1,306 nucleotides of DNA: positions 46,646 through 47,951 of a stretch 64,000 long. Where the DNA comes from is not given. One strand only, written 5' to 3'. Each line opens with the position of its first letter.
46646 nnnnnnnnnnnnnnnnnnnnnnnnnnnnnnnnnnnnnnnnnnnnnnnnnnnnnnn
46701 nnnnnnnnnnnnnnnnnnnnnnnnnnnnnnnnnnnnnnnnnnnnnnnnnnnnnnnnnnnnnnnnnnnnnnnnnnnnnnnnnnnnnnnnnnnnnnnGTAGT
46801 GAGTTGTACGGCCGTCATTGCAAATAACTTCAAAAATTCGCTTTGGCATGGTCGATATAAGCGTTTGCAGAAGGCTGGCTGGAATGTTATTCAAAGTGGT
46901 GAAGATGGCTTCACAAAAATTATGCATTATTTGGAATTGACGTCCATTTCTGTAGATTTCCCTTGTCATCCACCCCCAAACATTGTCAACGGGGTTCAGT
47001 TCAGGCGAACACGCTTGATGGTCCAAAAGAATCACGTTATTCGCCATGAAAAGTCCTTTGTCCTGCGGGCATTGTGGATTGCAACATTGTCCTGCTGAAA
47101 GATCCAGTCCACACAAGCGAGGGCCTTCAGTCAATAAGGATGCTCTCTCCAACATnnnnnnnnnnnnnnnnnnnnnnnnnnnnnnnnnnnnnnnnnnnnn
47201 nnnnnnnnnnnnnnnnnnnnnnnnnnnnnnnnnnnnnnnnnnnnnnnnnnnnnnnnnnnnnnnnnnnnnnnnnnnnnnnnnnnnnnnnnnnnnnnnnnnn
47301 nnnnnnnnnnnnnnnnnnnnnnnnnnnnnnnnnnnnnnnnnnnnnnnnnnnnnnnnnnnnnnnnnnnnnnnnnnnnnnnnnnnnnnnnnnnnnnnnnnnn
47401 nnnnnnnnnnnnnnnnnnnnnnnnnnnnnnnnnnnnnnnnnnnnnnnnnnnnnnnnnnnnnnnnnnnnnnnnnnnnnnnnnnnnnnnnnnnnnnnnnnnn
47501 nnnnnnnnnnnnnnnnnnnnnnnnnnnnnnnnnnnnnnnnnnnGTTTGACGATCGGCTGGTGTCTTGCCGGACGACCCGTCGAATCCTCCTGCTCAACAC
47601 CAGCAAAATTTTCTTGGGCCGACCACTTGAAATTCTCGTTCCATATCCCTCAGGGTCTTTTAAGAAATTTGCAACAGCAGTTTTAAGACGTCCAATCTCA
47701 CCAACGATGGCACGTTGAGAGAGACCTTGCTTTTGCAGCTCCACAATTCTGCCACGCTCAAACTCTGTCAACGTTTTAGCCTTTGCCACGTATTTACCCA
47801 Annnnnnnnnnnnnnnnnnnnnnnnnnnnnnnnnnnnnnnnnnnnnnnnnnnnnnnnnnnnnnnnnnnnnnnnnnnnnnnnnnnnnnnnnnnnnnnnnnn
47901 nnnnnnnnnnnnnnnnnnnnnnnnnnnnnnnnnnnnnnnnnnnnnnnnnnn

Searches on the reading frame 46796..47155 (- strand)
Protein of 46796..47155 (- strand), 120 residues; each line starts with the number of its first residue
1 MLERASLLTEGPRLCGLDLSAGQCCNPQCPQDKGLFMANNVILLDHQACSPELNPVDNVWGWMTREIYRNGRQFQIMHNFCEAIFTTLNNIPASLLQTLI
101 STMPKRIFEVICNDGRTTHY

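Call 39: find_encoding_contigs(protein=window:46796-47155:-, flank=2000, max_places=4)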
Protein window:46796-47155:- (120 aa): no gene with exactly this product is on record in the collection.

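Call 86: search_protein_families(library=pfam, proteins=[window:46796-47155:-], max_evalue=0.01)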
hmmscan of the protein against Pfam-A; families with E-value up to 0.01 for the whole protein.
window:46796-47155:- (120 aa): 1 family
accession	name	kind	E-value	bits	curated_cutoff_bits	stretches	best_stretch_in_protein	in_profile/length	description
PF13358.12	DDE_3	-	0.0032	17.8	28.6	1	49-75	115-140/146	DDE superfamily endonuclease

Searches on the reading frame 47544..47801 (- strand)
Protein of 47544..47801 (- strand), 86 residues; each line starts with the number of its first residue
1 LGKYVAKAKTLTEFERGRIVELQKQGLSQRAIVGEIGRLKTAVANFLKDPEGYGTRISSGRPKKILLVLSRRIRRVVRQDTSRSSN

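Call 86: search_protein_families(library=pfam, proteins=[window:47544-47801:-], max_evalue=0.01)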
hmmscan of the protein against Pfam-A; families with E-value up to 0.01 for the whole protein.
window:47544-47801:- (86 aa): 2 families
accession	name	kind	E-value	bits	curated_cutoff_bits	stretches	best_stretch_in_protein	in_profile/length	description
PF11427.14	HTH_Tnp_Tc3_1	-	0.00014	22.1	21.1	1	10-55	4-49/50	Tc3 transposase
PF13936.12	HTH_38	-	0.0019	18.4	27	1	8-45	2-39/44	Helix-turn-helix domain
